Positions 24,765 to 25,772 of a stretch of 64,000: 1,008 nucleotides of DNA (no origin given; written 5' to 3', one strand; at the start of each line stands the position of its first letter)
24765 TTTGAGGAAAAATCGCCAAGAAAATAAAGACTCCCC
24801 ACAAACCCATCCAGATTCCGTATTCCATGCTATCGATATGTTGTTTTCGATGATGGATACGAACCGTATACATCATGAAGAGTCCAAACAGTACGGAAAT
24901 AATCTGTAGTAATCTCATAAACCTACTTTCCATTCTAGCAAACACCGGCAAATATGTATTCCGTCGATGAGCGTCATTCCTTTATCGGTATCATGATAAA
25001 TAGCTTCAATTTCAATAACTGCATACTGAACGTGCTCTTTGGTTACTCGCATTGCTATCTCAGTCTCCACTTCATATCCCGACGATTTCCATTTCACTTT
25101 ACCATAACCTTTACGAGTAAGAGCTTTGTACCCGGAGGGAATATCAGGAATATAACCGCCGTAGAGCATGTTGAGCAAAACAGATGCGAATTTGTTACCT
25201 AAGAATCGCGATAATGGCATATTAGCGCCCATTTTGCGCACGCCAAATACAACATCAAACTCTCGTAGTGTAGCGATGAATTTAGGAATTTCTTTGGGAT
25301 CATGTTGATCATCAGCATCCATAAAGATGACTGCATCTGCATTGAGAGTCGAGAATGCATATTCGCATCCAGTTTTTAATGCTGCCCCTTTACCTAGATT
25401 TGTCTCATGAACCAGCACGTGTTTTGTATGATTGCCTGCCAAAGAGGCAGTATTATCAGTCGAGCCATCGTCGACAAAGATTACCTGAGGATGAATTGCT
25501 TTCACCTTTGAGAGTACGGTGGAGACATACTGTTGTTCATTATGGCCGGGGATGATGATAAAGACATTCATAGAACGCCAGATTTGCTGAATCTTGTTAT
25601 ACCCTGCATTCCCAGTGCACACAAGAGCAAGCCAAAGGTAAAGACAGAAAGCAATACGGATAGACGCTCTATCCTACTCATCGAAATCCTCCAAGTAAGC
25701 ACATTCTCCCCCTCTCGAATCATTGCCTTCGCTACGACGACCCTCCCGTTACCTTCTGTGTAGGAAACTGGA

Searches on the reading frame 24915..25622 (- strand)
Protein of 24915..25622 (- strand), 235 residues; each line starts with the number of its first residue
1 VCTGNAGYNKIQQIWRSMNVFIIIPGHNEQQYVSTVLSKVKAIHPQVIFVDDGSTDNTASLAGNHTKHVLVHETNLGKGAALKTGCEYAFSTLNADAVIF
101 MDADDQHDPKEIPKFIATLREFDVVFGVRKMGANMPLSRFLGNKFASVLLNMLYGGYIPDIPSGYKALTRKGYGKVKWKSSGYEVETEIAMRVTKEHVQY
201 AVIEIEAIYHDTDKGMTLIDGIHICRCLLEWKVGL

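Call 6: search_protein_families(library=pfam, proteins=[window:24915-25622:-], max_evalue=0.01)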
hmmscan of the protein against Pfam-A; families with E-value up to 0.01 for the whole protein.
window:24915-25622:- (235 aa): 3 families
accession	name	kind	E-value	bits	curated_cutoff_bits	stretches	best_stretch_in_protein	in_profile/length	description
PF00535.33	Glycos_transf_2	-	5.6e-24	85.4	23.3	1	22-142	2-128/168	Glycosyl transferase family 2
PF10111.15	Glyco_tranf_2_2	-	8.3e-06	25.9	27.3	1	21-114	3-101/276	Glycosyltransferase like family 2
PF13641.12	Glyco_tranf_2_3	-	0.0024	18.4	27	1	20-123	3-114/230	Glycosyltransferase like family 2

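Call 11: search_protein_families(library=ncbifam, proteins=[window:24915-25622:-], max_evalue=0.001)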
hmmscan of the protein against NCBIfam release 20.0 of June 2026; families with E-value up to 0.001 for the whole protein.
window:24915-25622:- (235 aa): 14 families
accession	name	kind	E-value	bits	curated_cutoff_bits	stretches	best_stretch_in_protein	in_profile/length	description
NF058614.1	PPMAGASynPpgS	equivalog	2.5e-28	99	370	1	20-225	2-216/226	polyprenyl-phospho-N-acetylgalactosaminyl synthase PpgS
TIGR04182.1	glyco_TIGR04182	equivalog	9.2e-28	97.5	325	1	19-225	1-211/293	S-layer glycoprotein N-glycosyltransferase AglJ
NF041391.1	DPhHxTase_Halo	equivalog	7.3e-15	54.5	375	1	27-222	4-195/213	dolichyl-phosphate hexose transferase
NF047588.1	GlcsyltransPgfSStrep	equivalog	1.4e-14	54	500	1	27-173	10-164/308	glycosyltransferase PgfS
NF007986.1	PRK10714.1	equivalog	2e-11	43.5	529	1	19-153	7-145/316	undecaprenyl-phosphate 4-deoxy-4-formamido-L-arabinose transferase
TIGR04283.1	glyco_like_mftF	equivalog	3.5e-10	39.8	182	1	22-119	3-97/221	TIGR04283 family arsenosugar biosynthesis glycosyltransferase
TIGR03937.1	PgaC_IcaA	equivalog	7.4e-10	38.3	422.3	1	17-110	44-141/407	poly-beta-1,6-N-acetyl-D-glucosamine synthase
TIGR03965.1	mycofact_glyco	equivalog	1.5e-08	34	280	1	18-124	74-184/467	mycofactocin biosynthesis glycosyltransferase MftF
NF010496.0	PRK13915.1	equivalog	7.8e-08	31.7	262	1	11-119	24-142/307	glucosyl-3-phosphoglycerate synthase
NF007482.0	PRK10073.1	equivalog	1e-07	31.3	423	1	19-116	7-107/334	glycosyltransferase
NF041865.1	EpsU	equivalog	4.3e-07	29.3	700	1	20-116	41-144/394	exopolysaccharide biosynthesis GT2 family glycosyltransferase EpsU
NF047683.1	TeichurnBiosyTuaG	equivalog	3.7e-06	26.8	400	1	19-127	7-119/252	teichuronic acid biosynthesis protein TuaG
TIGR03469.1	HpnB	hypoth_equivalog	4.5e-06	25.9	379.25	1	13-122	41-163/386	hopene-associated glycosyltransferase HpnB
NF041875.1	EPS_EpsD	equivalog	4.7e-06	26.2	370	1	22-118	3-103/325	exopolysaccharide biosynthesis glycosyltransferase EpsD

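Call 14: search_solved_structures(query=window:24915-25622:-, max_evalue=0.001, show_alignments=1)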
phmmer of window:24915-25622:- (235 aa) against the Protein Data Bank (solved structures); distinct sequences matched with E-value up to 0.001: 9.
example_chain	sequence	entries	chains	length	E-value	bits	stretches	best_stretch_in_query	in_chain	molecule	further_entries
5mlz_A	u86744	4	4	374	1.6e-11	47.4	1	15-231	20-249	Dolichol monophosphate mannose synthase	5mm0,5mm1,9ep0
8vxh_A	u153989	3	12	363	1e-09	41.4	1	19-155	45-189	Undecaprenyl-phosphate 4-deoxy-4-formamido-L-arabinose transferase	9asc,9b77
9bhc_C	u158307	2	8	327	1.2e-09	41.3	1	20-155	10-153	Undecaprenyl-phosphate 4-deoxy-4-formamido-L-arabinose transferase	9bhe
9hwj_A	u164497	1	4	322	6.5e-09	38.8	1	19-132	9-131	Undecaprenyl-phosphate 4-deoxy-4-formamido-L-arabinose transferase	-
5eke_A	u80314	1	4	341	6.7e-06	29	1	17-173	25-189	Uncharacterized glycosyltransferase sll0501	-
5ekp_C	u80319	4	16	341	6.7e-06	29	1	17-173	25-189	Uncharacterized glycosyltransferase sll0501 | Glycosyltransferase sll0501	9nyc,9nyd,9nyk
9nye_A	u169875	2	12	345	6.9e-06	28.9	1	17-173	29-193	Glycosyltransferase sll0501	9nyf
5hea_A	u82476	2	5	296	5.7e-05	25.9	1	20-105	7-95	Putative glycosyltransferase (GalT1)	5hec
22ao_A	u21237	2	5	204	0.0001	25.2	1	26-121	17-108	GmaR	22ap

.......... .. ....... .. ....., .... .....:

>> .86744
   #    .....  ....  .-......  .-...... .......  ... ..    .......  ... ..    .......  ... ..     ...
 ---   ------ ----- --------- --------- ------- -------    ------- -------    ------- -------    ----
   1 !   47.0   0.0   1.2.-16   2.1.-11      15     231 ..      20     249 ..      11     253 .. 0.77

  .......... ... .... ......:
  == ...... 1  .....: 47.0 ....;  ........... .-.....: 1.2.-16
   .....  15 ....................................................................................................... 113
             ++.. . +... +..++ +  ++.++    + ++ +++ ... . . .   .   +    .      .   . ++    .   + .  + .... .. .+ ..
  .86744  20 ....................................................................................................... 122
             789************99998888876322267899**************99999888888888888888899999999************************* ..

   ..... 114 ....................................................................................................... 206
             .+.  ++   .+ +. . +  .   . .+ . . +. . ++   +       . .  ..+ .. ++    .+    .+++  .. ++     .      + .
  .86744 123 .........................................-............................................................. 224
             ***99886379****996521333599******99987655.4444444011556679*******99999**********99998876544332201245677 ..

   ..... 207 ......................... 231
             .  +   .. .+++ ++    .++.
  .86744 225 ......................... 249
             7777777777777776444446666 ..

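Call 59: find_homologous_proteins(query=window:24915-25571:-, max_evalue=1e-10)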
Query window:24915-25571:- (218 aa): 6901 proteins with E <= 1e-10 among 8000 candidates; the best 120 are listed.
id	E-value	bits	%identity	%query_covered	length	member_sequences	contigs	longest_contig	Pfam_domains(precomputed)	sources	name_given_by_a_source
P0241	2.3e-132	457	92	100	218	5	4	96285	PF10111.15,PF00535.33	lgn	-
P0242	1.1e-128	445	90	100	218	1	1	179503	PF10111.15,PF00535.33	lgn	-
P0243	1.5e-109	383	75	100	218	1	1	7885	PF00535.33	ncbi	-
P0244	4.3e-104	365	72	100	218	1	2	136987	PF10111.15,PF00535.33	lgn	-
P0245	1.8e-103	363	72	100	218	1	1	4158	PF10111.15,PF00535.33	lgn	-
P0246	5.8e-101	355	68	100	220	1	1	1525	PF13641.13,PF00535.33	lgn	-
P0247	8.0e-101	354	70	100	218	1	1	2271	PF00535.33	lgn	-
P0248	5.4e-100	351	69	100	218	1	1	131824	PF00535.33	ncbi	ncbi:MAG: glycosyltransferase family 2 protein [Candidatus Woesebacteria bacterium]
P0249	3.0e-97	342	69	100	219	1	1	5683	PF13641.13,PF00535.33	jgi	jgi:glycosyltransferase involved in cell wall biosynthesis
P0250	5.1e-96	338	67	100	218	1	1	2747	PF00535.33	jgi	jgi:glycosyltransferase involved in cell wall biosynthesis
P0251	2.0e-95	336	67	100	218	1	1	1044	PF13641.13,PF00535.33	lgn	-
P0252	4.8e-95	335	65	100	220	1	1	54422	PF00535.33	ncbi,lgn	-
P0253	5.1e-95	335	65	100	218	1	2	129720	PF13641.13,PF00535.33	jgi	jgi:glycosyltransferase involved in cell wall biosynthesis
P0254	1.2e-94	334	65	100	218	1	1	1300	PF13641.13,PF00535.33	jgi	jgi:glycosyltransferase involved in cell wall biosynthesis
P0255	1.8e-94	333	64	100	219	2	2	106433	PF00535.33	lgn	-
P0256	2.3e-94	333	65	100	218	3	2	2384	PF10111.15,PF13641.13,PF00535.33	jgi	jgi:glycosyltransferase involved in cell wall biosynthesis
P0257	1.0e-93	331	65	100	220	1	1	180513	PF13641.13,PF00535.33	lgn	-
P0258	8.7e-93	328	65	99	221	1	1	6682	PF00535.33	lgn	-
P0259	3.3e-92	326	66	100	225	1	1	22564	PF10111.15,PF00535.33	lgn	-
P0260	6.6e-92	325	63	100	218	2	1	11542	PF13641.13,PF00535.33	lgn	-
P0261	6.7e-92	325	65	100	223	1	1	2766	PF00535.33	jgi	-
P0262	6.8e-92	325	64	100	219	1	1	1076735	PF00535.33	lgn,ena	-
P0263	7.4e-92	325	65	100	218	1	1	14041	PF13641.13,PF00535.33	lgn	-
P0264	3.6e-91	323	66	100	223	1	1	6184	PF00535.33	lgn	-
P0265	4.3e-91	322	64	100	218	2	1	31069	PF13641.13,PF00535.33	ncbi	-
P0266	1.1e-90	321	62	100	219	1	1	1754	PF00535.33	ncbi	-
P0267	1.3e-90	321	65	100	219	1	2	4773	PF00535.33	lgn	-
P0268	2.8e-90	320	61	100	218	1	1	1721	PF00535.33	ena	-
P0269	6.3e-90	318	63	100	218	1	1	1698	PF00535.33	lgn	-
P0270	1.5e-89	317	62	100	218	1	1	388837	PF00535.33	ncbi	-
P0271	3.8e-89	316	61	100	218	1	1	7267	PF00535.33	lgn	-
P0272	6.1e-89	315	63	100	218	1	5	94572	PF00535.33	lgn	-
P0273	1.2e-88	314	62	100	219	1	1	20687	PF00535.33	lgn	-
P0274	1.3e-88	314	60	100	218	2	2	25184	PF00535.33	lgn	-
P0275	7.5e-88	312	60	100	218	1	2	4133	PF00535.33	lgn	-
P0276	8.5e-88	312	61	100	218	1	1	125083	PF00535.33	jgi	jgi:glycosyltransferase involved in cell wall biosynthesis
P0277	8.9e-88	311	61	100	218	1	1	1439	PF13641.13,PF00535.33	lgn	-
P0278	1.2e-87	311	60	100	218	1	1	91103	PF00535.33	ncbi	-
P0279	1.2e-87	311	61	100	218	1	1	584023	PF00535.33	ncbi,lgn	-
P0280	1.9e-87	310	61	100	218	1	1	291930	PF10111.15,PF00535.33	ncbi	-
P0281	2.5e-87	310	62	100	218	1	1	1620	PF00535.33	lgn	-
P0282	3.0e-87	310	61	99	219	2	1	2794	PF00535.33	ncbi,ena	-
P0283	4.1e-87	309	63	100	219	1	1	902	PF00535.33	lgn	-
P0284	7.0e-87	309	59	100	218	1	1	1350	PF00535.33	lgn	-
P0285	8.3e-87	308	60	99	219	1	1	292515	PF00535.33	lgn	-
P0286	8.8e-87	308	61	100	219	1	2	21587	PF00535.33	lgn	-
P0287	1.3e-86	308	59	100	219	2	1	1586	PF13641.13,PF00535.33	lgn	-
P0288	1.4e-86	308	60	100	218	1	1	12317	PF13641.13,PF00535.33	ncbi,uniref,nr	ncbi:hypothetical protein C5B42_04995 [Candidatus Cerribacteria bacterium 'Amazon FNV 2010 28 9']|un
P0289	2.3e-86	307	59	100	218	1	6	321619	PF00535.33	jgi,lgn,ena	-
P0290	5.5e-86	306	61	100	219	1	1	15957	PF00535.33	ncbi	-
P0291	7.2e-86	305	61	100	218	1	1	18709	PF00535.33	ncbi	-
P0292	1.4e-85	304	60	100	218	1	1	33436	PF00535.33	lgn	-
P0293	1.5e-85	304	59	100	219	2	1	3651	PF13641.13,PF00535.33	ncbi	-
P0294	2.5e-85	303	58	100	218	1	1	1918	PF00535.33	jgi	jgi:glycosyltransferase involved in cell wall biosynthesis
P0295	3.4e-85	303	59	98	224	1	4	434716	PF00535.33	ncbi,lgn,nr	ncbi:MAG TPA: glycosyltransferase family 2 protein [Patescibacteria group bacterium]|nr:glycosyltran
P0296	3.8e-85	303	61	100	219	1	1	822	PF13641.13,PF00535.33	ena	-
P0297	5.0e-85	302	60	99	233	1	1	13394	PF00535.33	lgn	-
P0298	7.0e-85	302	58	99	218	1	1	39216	PF13641.13,PF00535.33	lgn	-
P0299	7.3e-85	302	58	99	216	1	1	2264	PF00535.33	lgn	-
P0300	1.2e-84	301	58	100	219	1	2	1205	PF13641.13,PF00535.33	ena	-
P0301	2.1e-84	300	59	100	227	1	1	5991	PF10111.15,PF13641.13,PF00535.33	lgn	-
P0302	2.2e-84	300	59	100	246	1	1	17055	PF13641.13,PF00535.33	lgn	-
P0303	3.1e-84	300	60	100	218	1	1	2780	PF00535.33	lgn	-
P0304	8.3e-84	298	61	100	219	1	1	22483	PF00535.33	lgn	-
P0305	1.4e-83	298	59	100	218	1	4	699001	PF00535.33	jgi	jgi:glycosyltransferase involved in cell wall biosynthesis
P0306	2.3e-83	297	60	100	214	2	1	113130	PF13641.13,PF00535.33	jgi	jgi:glycosyltransferase involved in cell wall biosynthesis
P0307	3.6e-83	296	56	100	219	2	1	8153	PF00535.33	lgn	-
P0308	4.1e-83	296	58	100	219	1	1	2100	PF00535.33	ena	-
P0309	5.3e-83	296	58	99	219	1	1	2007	PF00535.33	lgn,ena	-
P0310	1.1e-82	295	58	100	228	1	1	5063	PF00535.33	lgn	-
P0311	1.6e-82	294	59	99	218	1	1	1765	PF00535.33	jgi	jgi:glycosyltransferase involved in cell wall biosynthesis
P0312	2.1e-82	294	59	100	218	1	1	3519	PF00535.33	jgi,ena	-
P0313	2.3e-82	294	60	100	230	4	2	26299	PF13641.13,PF00535.33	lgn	-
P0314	2.9e-82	293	58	100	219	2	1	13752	PF00535.33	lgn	-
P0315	6.0e-82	292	60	100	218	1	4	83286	PF13641.13,PF00535.33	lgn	-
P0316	8.1e-82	292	59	100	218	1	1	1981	PF00535.33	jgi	jgi:glycosyltransferase involved in cell wall biosynthesis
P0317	8.3e-82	292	59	99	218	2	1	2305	PF00535.33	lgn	-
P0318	9.1e-82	292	59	100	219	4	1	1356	PF10111.15,PF13641.13,PF00535.33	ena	-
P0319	1.2e-81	291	61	100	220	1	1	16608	PF13641.13,PF00535.33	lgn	-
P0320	1.6e-81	291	60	100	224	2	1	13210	PF13641.13,PF00535.33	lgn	-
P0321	1.4e-80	288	57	100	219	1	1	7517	PF13641.13,PF00535.33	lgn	-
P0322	3.1e-80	287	57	100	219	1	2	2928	PF13641.13,PF00535.33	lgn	-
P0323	6.5e-80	286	58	100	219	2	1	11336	PF00535.33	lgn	-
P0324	7.0e-80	286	57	100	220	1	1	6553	PF00535.33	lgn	-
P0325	8.6e-80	285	60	100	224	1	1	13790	PF00535.33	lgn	-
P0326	3.4e-79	283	56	100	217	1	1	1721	PF10111.15,PF00535.33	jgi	jgi:glycosyltransferase involved in cell wall biosynthesis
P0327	8.3e-79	282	59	100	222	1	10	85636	PF10111.15,PF13641.13,PF00535.33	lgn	-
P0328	3.0e-78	280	59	98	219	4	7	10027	PF13641.13,PF00535.33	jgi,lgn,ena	-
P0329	1.4e-77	278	56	100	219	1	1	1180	PF13641.13,PF00535.33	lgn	-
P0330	1.5e-77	278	56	100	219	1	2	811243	PF13641.13,PF00535.33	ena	-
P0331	1.6e-77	278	54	100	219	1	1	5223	PF13641.13,PF00535.33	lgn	-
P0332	4.7e-77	276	58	99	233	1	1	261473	PF00535.33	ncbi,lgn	-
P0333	7.5e-77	276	58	100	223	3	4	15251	PF13641.13,PF00535.33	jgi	jgi:glycosyltransferase involved in cell wall biosynthesis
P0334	1.1e-76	275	53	100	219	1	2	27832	PF00535.33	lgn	-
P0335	1.2e-76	275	59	99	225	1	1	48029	PF13641.13,PF00535.33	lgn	-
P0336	1.4e-76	275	56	99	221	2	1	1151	PF00535.33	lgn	-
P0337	2.1e-76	274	57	100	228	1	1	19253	PF10111.15,PF00535.33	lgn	-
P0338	3.9e-76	273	56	97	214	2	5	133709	PF00535.33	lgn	-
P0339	4.1e-76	273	54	99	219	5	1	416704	PF13641.13,PF00535.33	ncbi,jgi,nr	ncbi:MAG: hypothetical protein A2378_02015 [Candidatus Pacebacteria bacterium RIFOXYB1_FULL_44_10]|n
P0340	4.1e-76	273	57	99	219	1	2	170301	PF13641.13,PF00535.33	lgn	-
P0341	7.1e-76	273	52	100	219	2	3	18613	PF13641.13,PF00535.33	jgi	-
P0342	1.4e-75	272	55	99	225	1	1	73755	PF00535.33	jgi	jgi:glycosyltransferase involved in cell wall biosynthesis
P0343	1.8e-75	271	55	100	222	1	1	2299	PF00535.33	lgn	-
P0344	2.1e-75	271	56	100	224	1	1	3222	PF00535.33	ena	-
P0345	2.4e-75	271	56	98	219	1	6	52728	PF13641.13,PF00535.33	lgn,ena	-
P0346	2.9e-75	271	56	100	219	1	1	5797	PF00535.33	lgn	-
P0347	3.6e-75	270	55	100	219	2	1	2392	PF10111.15,PF13641.13,PF00535.33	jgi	jgi:glycosyltransferase involved in cell wall biosynthesis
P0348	3.6e-75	270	55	100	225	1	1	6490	PF00535.33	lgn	-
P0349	6.0e-75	270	56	100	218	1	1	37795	PF13641.13,PF00535.33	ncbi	-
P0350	6.2e-75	269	55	100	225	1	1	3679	PF00535.33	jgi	jgi:glycosyltransferase involved in cell wall biosynthesis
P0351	8.4e-75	269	54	100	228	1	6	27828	PF00535.33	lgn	-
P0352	8.7e-75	269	55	100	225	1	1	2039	PF00535.33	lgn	-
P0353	9.8e-75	269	55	100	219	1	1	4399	PF13641.13,PF00535.33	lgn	-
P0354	1.0e-74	269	56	98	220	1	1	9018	PF13641.13,PF00535.33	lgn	-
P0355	1.2e-74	269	53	100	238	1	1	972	PF00535.33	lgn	-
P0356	1.4e-74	268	57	98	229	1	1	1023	PF00535.33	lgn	-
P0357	2.7e-74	267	56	98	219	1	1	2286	PF00535.33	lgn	-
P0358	2.9e-74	267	56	99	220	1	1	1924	PF13641.13,PF00535.33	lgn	-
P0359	4.0e-74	267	53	100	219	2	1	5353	PF00535.33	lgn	-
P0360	4.4e-74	267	54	100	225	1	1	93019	PF00535.33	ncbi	-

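Call 60: find_encoding_contigs(protein=P0339, flank=7000, max_places=1)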
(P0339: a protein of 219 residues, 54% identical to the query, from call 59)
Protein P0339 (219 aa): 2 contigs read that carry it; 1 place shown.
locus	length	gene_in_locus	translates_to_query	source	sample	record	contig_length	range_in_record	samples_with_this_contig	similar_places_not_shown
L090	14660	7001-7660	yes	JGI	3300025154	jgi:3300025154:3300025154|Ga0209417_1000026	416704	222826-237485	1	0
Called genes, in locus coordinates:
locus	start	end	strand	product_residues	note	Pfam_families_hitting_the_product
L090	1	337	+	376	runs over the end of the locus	-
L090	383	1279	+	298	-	PF01073:3Beta_HSD, PF01370:Epimerase, PF04321:RmlD_sub_bind, PF16363:GDP_Man_Dehyd, PF02719:Polysacc_synt_2, PF07993:NAD_binding_4 (weak)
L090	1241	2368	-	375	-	-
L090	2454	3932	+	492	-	PF13231:PMT_2 (weak)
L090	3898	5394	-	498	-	-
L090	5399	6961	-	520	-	-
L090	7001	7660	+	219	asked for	PF00535:Glycos_transf_2, PF13641:Glyco_tranf_2_3 (weak)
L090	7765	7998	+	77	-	PF10066:DUF2304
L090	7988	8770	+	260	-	PF13641:Glyco_tranf_2_3, PF00535:Glycos_transf_2, PF10111:Glyco_tranf_2_2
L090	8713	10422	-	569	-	-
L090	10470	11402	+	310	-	PF01370:Epimerase, PF02719:Polysacc_synt_2 (faint), PF01073:3Beta_HSD (faint), PF16363:GDP_Man_Dehyd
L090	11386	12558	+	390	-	PF00534:Glycos_transf_1, PF13692:Glyco_trans_1_4, PF13524:Glyco_trans_1_2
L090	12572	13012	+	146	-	-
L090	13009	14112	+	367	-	PF00155:Aminotran_1_2 (weak), PF01041:DegT_DnrJ_EryC1, PF00266:Aminotran_5 (weak), PF01212:Beta_elim_lyase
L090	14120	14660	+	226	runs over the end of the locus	PF13489:Methyltransf_23, PF01209:Ubie_methyltran, PF07021:MetW, PF13649:Methyltransf_25, PF13847:Methyltransf_31, PF08241:Methyltransf_11, PF08242:Methyltransf_12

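Call 61: find_encoding_contigs(protein=P0330, flank=7000, max_places=1)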
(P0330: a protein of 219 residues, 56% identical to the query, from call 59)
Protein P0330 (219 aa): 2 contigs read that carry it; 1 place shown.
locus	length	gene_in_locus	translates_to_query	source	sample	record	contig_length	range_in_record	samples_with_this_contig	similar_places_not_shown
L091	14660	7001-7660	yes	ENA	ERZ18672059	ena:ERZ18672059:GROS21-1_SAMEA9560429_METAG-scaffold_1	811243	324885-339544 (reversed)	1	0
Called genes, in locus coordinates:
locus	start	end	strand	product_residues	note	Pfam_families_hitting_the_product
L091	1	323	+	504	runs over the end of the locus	PF02366:PMT, PF13231:PMT_2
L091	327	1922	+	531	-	PF13231:PMT_2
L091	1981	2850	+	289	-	PF00535:Glycos_transf_2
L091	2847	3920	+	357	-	PF13439:Glyco_transf_4, PF13579:Glyco_trans_4_4 (weak), PF20706:GT4-conflict (weak), PF00534:Glycos_transf_1, PF13692:Glyco_trans_1_4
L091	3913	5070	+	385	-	-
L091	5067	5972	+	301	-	PF01073:3Beta_HSD, PF01370:Epimerase, PF02719:Polysacc_synt_2, PF04321:RmlD_sub_bind, PF05368:NmrA (weak), PF07993:NAD_binding_4 (faint), PF13460:NAD_binding_10, PF16363:GDP_Man_Dehyd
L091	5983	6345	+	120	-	-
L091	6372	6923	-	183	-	PF09335:VTT_dom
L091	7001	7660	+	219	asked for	PF00535:Glycos_transf_2, PF13641:Glyco_tranf_2_3 (weak)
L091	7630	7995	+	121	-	PF10066:DUF2304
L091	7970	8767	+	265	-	PF00535:Glycos_transf_2, PF13641:Glyco_tranf_2_3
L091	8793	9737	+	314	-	PF01073:3Beta_HSD (faint), PF01370:Epimerase, PF02719:Polysacc_synt_2 (faint), PF16363:GDP_Man_Dehyd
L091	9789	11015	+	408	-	PF07705:CARDB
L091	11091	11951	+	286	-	-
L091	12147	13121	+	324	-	-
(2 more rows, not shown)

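Call 62: find_encoding_contigs(protein=P0270, flank=7000, max_places=1)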
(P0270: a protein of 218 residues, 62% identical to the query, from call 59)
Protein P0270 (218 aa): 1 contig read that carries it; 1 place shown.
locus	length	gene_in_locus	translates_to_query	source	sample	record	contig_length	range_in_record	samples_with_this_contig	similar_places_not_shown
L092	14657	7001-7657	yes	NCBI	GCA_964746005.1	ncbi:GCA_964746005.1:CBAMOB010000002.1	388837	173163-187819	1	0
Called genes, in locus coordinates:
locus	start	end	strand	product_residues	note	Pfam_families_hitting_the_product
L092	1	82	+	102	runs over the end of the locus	-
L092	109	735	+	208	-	PF03167:UDG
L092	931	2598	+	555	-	PF00753:Lactamase_B, PF12706:Lactamase_B_2 (weak), PF22505:RNase_J_b_CASP, PF17770:RNase_J_C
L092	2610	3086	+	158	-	-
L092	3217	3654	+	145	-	-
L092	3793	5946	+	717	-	PF17854:FtsK_alpha, PF01580:FtsK_SpoIIIE, PF09397:FtsK_gamma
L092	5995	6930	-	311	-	PF01522:Polysacc_deac_1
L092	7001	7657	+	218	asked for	PF00535:Glycos_transf_2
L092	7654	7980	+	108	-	PF10066:DUF2304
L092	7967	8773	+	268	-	PF00535:Glycos_transf_2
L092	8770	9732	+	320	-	PF01073:3Beta_HSD, PF01370:Epimerase, PF02719:Polysacc_synt_2 (faint), PF04321:RmlD_sub_bind (weak), PF13460:NAD_binding_10 (weak), PF16363:GDP_Man_Dehyd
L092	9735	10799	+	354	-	PF20706:GT4-conflict (weak), PF00534:Glycos_transf_1, PF13692:Glyco_trans_1_4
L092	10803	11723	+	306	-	-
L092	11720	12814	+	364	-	PF01757:Acyl_transf_3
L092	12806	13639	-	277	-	PF01370:Epimerase, PF04321:RmlD_sub_bind, PF02719:Polysacc_synt_2, PF16363:GDP_Man_Dehyd, PF07993:NAD_binding_4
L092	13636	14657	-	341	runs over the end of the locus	PF00535:Glycos_transf_2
